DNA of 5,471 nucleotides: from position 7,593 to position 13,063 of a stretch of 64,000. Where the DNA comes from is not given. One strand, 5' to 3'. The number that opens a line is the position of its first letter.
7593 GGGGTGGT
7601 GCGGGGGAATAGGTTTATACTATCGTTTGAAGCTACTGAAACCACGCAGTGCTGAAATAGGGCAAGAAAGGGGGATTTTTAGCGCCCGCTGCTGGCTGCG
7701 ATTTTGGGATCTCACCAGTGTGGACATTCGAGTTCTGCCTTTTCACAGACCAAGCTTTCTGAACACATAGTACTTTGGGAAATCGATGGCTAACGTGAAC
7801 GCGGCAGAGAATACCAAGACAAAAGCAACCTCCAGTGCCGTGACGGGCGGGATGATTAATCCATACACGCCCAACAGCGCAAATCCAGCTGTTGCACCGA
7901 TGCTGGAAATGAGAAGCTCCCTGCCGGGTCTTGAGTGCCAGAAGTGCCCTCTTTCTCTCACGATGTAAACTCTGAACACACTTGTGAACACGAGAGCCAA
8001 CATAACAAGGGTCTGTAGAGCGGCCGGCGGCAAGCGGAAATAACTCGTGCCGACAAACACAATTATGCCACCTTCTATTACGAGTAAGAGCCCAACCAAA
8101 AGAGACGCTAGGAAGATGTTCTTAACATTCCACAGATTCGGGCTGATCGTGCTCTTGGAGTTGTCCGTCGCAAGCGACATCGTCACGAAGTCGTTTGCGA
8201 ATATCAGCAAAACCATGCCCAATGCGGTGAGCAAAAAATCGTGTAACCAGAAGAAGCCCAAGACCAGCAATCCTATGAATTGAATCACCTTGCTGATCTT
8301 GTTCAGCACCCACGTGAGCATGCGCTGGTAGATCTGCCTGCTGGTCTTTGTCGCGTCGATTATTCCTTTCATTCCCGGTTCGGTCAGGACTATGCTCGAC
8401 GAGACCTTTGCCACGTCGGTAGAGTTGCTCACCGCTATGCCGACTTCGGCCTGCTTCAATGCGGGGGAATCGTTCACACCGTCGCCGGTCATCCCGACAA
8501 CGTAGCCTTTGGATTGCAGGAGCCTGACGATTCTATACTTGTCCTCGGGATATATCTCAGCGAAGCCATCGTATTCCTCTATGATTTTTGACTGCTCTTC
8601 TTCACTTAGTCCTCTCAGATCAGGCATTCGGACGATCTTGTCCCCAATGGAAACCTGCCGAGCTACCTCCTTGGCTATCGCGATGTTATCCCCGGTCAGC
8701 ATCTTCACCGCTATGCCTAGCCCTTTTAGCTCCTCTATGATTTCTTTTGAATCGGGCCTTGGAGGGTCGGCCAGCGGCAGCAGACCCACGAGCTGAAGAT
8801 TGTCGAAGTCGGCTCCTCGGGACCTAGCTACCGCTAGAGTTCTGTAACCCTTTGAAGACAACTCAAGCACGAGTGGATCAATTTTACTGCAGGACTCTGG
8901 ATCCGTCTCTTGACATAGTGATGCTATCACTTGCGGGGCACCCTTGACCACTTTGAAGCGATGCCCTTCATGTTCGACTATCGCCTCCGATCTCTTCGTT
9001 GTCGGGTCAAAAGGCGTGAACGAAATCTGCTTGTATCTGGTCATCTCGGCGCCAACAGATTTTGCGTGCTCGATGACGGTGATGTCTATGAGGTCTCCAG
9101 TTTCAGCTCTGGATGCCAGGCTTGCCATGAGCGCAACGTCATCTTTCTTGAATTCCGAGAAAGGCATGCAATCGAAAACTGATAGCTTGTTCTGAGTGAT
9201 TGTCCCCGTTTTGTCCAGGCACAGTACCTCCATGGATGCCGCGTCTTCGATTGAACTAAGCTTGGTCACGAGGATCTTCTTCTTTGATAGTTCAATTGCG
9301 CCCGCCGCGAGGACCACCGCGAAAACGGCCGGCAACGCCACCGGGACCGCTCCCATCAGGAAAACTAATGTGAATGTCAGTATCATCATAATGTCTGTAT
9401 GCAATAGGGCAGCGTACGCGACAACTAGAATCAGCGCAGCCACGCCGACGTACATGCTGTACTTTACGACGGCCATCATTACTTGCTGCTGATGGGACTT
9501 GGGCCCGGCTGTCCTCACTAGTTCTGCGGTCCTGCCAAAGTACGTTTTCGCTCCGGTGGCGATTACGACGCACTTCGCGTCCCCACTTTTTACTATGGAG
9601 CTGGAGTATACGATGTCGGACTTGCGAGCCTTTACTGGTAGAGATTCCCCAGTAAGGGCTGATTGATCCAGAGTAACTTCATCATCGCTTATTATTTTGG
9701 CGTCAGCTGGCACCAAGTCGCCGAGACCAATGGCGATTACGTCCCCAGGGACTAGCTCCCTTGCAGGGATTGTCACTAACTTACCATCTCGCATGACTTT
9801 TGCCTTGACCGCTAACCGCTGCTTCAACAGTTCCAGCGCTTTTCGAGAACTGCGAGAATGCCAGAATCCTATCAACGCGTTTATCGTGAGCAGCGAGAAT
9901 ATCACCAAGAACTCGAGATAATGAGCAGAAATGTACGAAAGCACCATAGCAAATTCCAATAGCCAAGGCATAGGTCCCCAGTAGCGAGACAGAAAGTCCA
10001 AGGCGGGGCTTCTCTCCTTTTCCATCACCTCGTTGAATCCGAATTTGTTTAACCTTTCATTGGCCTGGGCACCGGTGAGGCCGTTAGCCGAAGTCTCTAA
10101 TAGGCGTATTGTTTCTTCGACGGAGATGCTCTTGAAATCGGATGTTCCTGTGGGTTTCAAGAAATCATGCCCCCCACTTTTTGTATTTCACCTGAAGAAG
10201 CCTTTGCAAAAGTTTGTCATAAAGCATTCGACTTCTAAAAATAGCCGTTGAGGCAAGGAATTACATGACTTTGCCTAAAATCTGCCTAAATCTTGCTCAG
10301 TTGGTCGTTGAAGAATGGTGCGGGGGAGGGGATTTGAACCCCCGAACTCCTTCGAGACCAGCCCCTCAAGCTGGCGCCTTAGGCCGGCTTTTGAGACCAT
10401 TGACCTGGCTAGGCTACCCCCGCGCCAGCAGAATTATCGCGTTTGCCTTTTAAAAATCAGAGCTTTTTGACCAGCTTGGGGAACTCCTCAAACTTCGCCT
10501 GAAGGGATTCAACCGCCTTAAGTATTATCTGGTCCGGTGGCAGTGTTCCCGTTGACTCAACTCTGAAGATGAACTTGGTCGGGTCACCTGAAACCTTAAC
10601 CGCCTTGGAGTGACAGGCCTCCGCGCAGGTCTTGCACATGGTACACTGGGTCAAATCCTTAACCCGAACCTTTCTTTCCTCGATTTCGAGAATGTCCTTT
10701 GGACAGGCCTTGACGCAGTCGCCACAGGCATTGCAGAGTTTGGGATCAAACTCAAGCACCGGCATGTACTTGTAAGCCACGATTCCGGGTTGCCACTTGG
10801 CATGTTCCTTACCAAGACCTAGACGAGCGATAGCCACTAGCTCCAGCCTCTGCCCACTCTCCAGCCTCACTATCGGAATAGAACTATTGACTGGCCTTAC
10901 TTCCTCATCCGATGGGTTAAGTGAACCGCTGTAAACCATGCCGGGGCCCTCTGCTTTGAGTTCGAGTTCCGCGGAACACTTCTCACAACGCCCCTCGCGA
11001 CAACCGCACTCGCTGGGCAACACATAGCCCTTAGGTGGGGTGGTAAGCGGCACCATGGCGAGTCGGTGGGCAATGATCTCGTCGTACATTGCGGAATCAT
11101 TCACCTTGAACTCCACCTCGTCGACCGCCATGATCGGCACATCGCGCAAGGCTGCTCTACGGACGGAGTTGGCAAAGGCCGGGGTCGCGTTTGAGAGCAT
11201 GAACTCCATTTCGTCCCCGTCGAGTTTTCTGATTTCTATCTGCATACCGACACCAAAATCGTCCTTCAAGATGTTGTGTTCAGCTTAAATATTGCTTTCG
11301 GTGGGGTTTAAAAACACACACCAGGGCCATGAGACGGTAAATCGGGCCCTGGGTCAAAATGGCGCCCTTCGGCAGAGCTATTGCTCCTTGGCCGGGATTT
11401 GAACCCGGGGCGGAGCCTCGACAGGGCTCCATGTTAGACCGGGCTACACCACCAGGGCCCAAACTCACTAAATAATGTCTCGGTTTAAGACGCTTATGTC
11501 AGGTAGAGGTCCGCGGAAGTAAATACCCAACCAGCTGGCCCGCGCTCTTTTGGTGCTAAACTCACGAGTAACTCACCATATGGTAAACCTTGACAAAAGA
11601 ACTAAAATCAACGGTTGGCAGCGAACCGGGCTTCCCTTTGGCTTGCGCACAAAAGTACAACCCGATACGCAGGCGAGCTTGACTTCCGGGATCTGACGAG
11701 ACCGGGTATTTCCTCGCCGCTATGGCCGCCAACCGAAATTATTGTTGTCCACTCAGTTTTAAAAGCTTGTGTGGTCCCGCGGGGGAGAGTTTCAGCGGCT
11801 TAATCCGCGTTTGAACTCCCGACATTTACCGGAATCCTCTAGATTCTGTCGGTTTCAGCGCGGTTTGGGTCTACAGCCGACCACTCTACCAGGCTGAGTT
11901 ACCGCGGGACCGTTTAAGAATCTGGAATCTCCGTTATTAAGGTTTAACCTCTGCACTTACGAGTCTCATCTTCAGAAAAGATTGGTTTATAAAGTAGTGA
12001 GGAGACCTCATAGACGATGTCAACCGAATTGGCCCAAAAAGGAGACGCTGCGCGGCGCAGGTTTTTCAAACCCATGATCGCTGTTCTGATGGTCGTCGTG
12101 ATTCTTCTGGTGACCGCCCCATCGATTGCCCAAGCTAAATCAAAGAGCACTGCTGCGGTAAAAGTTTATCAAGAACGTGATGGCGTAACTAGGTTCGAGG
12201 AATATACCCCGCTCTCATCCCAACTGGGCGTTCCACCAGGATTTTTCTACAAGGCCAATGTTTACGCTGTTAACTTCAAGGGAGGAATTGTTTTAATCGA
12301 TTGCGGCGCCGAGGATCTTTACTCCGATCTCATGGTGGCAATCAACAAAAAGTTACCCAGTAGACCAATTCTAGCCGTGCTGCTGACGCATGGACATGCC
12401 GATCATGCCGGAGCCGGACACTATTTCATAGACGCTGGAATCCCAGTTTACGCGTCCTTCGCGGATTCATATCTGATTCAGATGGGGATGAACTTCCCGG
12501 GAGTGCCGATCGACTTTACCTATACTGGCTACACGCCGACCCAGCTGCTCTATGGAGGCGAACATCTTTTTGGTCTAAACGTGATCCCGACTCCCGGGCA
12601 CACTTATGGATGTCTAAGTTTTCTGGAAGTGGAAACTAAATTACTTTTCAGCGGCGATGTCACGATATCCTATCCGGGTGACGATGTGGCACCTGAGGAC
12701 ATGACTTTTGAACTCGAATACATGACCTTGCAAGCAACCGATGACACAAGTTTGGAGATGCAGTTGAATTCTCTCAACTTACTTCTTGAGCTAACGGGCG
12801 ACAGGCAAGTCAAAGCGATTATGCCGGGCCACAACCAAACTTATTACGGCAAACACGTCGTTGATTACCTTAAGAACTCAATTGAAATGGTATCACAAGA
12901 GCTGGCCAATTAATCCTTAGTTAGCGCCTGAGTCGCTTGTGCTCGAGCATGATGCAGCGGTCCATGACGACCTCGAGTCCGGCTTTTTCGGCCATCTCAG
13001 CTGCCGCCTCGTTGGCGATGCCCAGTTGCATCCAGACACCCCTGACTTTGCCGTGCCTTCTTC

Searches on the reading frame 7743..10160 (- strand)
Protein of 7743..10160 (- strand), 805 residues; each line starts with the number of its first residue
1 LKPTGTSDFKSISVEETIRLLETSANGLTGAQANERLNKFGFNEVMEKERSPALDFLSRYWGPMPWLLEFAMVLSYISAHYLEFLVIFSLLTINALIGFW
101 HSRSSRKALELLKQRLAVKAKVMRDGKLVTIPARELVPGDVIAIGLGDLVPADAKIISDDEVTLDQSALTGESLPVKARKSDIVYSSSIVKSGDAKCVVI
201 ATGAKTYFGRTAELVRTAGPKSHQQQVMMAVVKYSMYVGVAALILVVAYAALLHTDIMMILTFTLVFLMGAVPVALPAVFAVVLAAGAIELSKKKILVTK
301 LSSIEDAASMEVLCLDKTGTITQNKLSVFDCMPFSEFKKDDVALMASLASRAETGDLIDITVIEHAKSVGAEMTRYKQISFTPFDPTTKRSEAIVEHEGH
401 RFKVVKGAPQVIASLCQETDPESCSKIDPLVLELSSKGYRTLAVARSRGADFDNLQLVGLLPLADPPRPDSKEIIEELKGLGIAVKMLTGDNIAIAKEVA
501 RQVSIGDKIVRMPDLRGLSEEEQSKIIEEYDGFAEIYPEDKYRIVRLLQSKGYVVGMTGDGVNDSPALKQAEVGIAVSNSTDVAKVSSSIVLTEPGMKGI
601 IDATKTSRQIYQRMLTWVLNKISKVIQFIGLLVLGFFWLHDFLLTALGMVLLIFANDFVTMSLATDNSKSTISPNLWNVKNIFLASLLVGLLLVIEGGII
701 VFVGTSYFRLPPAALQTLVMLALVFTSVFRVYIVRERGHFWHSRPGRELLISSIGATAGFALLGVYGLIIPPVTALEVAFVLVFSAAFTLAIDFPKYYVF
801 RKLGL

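Call 15: find_encoding_contigs(protein=window:7743-10160:-, flank=10000, max_places=1)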
Protein window:7743-10160:- (805 aa): 2 contigs read that carry it; 1 place shown.
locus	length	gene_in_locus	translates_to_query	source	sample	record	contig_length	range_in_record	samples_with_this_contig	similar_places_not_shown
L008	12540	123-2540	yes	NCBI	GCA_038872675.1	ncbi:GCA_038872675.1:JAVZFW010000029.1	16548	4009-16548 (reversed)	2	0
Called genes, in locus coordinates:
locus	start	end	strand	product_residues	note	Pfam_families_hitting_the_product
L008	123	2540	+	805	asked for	PF00690:Cation_ATPase_N, PF00122:E1-E2_ATPase, PF00702:Hydrolase, PF13246:Cation_ATPase (weak)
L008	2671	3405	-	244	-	PF00881:Nitroreductase, PF14512:TM1586_NiRdase (faint)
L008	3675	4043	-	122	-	-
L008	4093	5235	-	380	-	PF04055:Radical_SAM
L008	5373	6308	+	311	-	PF02540:NAD_synthase (faint), PF00958:GMP_synt_C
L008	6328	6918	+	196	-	PF00156:Pribosyltran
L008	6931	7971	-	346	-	PF01916:DS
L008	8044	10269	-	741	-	PF00270:DEAD, PF04851:ResIII, PF22527:DEXQc_Suv3 (weak), PF00271:Helicase_C, PF20470:HTH_61 (weak), PF21280:Helicase_dom4_arc, PF14520:HHH_5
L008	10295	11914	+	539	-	PF23613:ELP3_N, PF04055:Radical_SAM, PF16199:Radical_SAM_C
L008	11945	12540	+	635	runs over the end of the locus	PF17297:PEPCK_N, PF00821:PEPCK_GTP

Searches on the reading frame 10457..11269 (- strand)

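Call 18: search_protein_families(library=pfam, proteins=[window:10457-11269:-], max_evalue=0.0001)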
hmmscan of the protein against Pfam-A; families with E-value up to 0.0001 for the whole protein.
window:10457-11269:- (270 aa): 8 families
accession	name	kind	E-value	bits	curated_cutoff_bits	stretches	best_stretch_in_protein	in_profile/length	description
PF01000.31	RNA_pol_A_bac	-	1.9e-18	67.2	33.9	1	58-158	5-101/119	RNA polymerase Rpb3/RpoA insert domain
PF01193.29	RNA_pol_L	-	1.1e-16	60.7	24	1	22-260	1-74/74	RNA polymerase Rpb3/Rpb11 dimerisation domain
PF13237.11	Fer4_10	-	4.9e-08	33.2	25.5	1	174-219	4-52/53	4Fe-4S dicluster domain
PF00037.32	Fer4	-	5.8e-07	29.5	21.1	1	173-194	2-23/24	4Fe-4S binding domain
PF12838.12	Fer4_7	-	9.3e-07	29.7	27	1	179-223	2-52/52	4Fe-4S dicluster domain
PF13187.11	Fer4_9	-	5.3e-06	26.8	27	1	179-223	2-51/52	4Fe-4S dicluster domain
PF12837.12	Fer4_6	-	7.1e-06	26.2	25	1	172-192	2-22/24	4Fe-4S binding domain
PF13183.11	Fer4_8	-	8.9e-05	23.4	27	0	205-221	50-66/68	4Fe-4S dicluster domain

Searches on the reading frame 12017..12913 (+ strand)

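Call 18: search_protein_families(library=pfam, proteins=[window:12017-12913:+], max_evalue=0.0001)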
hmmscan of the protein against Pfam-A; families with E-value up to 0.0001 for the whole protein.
window:12017-12913:+ (298 aa): 2 families
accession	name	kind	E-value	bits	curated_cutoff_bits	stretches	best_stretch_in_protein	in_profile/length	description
PF00753.33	Lactamase_B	-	5e-19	69.4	22.7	1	80-263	6-191/196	Metallo-beta-lactamase superfamily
PF19583.5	ODP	-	2e-07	31.5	27.2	1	79-236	2-160/194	ODP family beta lactamase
